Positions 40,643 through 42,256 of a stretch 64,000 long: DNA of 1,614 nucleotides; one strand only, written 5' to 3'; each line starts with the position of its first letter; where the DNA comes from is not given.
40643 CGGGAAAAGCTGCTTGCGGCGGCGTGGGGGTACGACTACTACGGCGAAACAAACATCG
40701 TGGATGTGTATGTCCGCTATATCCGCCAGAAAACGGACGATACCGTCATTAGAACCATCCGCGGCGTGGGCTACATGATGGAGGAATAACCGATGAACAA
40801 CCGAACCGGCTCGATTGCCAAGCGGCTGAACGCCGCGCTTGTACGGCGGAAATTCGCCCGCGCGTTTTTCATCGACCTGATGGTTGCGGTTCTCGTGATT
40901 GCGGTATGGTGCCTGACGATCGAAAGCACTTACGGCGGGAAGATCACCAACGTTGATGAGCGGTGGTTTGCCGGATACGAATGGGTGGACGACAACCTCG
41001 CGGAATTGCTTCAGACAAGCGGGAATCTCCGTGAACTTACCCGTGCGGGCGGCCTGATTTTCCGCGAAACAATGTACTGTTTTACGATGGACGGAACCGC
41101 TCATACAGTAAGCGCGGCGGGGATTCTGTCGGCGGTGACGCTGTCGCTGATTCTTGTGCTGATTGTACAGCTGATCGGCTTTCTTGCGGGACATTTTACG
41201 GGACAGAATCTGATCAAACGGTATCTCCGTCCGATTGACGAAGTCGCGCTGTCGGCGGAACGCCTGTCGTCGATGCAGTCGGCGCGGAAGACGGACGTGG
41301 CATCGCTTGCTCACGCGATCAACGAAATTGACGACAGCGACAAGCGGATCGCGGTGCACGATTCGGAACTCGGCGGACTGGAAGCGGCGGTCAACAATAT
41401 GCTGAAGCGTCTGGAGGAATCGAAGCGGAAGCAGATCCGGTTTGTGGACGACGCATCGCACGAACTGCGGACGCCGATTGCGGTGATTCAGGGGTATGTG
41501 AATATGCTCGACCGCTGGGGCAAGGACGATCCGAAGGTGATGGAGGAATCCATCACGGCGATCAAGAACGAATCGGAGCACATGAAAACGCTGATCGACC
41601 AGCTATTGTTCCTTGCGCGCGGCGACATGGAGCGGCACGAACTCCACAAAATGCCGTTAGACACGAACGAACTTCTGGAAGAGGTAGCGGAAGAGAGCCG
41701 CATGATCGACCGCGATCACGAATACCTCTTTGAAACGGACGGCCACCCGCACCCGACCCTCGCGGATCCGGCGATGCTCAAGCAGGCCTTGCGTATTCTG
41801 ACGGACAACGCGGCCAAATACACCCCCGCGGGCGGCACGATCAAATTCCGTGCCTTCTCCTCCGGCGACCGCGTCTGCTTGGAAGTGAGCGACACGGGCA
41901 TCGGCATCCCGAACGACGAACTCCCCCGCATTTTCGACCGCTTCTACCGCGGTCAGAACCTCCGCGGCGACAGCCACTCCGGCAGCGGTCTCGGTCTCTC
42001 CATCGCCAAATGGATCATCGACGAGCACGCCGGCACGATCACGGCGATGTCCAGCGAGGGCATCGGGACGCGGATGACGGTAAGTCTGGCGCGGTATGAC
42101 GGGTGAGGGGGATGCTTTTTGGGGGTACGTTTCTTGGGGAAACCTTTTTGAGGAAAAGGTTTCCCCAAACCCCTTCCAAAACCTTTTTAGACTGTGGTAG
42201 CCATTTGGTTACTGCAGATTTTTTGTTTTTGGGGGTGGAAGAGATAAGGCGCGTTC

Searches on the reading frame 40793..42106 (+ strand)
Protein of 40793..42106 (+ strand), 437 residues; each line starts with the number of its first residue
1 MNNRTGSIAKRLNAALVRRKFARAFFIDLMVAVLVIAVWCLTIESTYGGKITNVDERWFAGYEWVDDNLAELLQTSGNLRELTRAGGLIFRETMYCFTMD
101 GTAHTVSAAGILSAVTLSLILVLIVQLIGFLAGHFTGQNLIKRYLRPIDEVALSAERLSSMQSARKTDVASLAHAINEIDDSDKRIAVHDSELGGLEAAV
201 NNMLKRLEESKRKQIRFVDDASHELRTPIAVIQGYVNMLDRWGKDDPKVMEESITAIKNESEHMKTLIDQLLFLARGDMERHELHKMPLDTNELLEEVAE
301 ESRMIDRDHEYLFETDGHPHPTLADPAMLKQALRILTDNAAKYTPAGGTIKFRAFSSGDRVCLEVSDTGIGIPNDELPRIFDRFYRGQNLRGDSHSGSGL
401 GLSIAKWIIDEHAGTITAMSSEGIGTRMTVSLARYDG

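Call 79: search_protein_families(library=pfam, proteins=[window:40793-42106:+], max_evalue=1e-8)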
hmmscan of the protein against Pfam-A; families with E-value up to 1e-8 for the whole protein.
window:40793-42106:+ (437 aa): 2 families
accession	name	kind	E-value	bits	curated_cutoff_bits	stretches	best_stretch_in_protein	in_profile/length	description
PF02518.31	HATPase_c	-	1e-26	94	26.4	1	325-432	2-107/111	Histidine kinase-, DNA gyrase B-, and HSP90-like ATPase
PF00512.31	HisKA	-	5.6e-17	62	26.9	1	214-278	2-64/66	His Kinase A (phospho-acceptor) domain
